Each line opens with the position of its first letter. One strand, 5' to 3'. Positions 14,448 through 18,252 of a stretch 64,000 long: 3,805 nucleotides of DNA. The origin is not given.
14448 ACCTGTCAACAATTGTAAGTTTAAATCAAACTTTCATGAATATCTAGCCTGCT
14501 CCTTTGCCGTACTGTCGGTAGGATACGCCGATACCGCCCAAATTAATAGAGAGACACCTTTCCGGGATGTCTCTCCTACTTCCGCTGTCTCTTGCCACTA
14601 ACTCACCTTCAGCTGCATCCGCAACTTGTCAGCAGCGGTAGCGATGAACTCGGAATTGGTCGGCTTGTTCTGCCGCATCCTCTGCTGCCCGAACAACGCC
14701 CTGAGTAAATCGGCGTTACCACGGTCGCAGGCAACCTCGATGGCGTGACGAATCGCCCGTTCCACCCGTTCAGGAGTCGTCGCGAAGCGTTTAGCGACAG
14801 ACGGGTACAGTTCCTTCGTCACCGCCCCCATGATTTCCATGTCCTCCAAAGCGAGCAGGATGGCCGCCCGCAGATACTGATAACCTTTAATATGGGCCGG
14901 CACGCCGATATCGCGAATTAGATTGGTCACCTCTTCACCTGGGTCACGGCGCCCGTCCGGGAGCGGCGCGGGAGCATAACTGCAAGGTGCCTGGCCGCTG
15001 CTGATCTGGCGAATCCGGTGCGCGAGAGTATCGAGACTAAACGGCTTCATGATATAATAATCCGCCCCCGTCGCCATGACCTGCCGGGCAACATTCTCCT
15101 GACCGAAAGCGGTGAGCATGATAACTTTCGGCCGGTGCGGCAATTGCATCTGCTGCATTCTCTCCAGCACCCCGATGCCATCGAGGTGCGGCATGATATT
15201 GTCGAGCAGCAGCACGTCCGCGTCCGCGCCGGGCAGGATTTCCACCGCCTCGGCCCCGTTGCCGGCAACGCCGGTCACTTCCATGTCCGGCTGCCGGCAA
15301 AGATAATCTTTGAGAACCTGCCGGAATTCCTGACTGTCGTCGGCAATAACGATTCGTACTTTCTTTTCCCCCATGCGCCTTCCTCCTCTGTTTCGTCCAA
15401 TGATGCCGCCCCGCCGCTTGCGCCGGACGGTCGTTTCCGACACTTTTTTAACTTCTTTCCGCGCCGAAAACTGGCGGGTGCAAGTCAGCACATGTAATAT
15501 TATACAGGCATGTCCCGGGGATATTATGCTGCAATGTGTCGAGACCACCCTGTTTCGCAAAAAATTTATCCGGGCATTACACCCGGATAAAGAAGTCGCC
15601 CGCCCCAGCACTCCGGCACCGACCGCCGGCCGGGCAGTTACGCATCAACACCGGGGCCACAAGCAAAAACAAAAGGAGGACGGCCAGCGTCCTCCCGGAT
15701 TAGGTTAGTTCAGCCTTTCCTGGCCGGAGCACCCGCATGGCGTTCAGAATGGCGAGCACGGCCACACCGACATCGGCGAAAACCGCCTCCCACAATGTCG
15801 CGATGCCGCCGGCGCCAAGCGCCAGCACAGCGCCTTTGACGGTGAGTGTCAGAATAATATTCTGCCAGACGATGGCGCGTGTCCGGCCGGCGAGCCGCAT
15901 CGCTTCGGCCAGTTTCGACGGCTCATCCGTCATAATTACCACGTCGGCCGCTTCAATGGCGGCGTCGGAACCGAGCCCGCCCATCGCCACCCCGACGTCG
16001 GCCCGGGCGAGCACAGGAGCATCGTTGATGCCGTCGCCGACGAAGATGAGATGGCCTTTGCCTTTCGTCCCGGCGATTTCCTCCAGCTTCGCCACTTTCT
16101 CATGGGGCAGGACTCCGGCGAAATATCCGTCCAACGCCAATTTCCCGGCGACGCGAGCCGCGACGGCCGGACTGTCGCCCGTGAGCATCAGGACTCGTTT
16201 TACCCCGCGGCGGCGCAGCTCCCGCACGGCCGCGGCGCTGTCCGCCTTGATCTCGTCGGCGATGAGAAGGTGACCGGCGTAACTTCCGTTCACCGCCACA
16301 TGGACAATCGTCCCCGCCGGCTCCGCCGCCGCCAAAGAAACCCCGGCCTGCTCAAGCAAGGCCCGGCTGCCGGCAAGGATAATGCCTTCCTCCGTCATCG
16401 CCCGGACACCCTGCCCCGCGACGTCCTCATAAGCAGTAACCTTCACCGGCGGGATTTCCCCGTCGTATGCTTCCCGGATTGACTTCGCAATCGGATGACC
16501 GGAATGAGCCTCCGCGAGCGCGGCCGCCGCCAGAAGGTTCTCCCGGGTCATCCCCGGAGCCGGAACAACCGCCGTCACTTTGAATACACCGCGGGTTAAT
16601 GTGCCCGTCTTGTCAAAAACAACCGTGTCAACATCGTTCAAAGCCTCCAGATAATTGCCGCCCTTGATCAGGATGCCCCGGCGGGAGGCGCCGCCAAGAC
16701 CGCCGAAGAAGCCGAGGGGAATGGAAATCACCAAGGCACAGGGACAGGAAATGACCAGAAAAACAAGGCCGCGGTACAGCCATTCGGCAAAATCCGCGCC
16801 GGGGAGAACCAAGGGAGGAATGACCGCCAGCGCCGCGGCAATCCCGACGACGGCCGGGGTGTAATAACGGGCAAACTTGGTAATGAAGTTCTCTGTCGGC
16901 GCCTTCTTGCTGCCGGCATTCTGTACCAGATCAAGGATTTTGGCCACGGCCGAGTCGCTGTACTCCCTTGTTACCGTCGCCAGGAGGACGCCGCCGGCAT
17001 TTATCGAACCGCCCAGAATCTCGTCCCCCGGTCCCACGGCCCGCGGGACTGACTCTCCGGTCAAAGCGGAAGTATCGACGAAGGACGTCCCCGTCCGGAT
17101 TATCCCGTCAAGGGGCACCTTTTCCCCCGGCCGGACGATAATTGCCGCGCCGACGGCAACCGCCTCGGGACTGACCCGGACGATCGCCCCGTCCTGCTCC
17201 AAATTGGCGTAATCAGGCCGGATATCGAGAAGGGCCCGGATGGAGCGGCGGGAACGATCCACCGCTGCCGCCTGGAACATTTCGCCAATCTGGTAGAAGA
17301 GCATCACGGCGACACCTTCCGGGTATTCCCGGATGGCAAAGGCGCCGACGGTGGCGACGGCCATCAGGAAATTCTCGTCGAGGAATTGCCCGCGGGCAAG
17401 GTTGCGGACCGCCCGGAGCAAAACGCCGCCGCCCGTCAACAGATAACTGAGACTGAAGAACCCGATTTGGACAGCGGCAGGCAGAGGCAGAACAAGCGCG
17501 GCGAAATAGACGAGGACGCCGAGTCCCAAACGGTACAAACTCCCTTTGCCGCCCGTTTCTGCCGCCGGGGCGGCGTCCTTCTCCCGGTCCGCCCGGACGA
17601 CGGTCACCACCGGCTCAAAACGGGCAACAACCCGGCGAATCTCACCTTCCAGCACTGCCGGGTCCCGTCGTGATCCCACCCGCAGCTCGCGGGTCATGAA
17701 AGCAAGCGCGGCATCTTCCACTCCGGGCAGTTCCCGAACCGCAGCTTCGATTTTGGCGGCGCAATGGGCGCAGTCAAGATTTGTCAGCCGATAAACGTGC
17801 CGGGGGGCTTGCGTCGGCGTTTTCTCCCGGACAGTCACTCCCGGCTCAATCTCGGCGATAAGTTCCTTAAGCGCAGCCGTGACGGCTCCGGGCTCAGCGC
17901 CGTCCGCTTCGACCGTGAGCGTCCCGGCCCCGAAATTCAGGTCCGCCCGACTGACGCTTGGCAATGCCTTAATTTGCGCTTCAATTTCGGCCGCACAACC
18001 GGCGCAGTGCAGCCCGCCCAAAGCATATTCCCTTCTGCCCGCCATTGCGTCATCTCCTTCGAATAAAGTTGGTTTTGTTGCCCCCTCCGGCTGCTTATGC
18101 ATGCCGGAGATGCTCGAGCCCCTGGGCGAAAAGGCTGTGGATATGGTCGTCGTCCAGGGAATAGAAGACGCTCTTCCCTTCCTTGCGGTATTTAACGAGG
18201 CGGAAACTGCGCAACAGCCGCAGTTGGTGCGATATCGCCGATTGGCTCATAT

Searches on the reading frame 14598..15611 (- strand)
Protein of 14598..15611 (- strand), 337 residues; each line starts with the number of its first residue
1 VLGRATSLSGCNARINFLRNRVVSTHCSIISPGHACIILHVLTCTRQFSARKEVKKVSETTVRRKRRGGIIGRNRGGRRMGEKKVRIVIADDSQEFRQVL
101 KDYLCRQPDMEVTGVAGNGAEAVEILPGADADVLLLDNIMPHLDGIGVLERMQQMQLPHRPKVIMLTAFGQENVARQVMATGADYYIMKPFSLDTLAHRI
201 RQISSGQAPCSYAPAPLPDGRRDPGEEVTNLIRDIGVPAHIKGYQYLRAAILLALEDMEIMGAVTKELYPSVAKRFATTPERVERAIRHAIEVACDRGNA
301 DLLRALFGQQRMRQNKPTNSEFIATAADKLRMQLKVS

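Call 17: search_protein_families(library=pfam, proteins=[window:14598-15611:-], max_evalue=0.00001)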
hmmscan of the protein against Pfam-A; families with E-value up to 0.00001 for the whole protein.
window:14598-15611:- (337 aa): 2 families
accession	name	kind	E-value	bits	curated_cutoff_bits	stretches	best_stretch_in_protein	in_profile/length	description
PF08769.17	Spo0A_C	-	9.2e-39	132.1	25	1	228-330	1-104/104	Sporulation initiation factor Spo0A C terminal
PF00072.30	Response_reg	-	1.9e-25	89.6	30.2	1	87-201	1-111/111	Response regulator receiver domain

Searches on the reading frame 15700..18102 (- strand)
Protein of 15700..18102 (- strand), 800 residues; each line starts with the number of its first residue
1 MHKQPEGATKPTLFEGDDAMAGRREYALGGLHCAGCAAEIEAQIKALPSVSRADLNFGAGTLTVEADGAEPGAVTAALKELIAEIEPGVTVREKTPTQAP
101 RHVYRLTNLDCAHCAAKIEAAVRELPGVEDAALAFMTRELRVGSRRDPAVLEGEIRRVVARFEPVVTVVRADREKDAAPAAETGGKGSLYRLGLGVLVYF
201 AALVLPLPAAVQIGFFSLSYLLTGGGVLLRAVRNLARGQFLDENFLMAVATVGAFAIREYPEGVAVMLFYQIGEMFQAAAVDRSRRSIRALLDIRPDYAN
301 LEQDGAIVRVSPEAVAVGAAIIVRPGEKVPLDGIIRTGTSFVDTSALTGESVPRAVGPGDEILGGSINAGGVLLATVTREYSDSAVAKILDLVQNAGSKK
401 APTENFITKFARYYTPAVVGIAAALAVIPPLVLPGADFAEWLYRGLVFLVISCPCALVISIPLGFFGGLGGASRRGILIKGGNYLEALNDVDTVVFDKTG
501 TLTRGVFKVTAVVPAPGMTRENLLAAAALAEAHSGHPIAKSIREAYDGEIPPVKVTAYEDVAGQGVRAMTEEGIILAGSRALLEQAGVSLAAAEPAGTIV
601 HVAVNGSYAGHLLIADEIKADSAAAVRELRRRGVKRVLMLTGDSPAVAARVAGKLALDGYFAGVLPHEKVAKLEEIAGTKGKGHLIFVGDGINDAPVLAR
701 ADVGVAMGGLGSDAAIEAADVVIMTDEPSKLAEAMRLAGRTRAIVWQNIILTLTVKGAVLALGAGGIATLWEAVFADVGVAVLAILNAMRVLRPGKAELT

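Call 17: search_protein_families(library=pfam, proteins=[window:15700-18102:-], max_evalue=0.00001)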
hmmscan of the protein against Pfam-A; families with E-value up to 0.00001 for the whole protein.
window:15700-18102:- (800 aa): 3 families
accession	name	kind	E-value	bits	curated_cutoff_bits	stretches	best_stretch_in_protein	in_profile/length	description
PF00122.25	E1-E2_ATPase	-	2.7e-43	148.1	28.1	1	295-474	3-180/181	E1-E2 ATPase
PF00702.32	Hydrolase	-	2.5e-29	103.5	26.4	1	491-702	1-191/191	haloacid dehalogenase-like hydrolase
PF00403.32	HMA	-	1.2e-22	80.4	24.8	2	27-70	3-46/62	Heavy-metal-associated domain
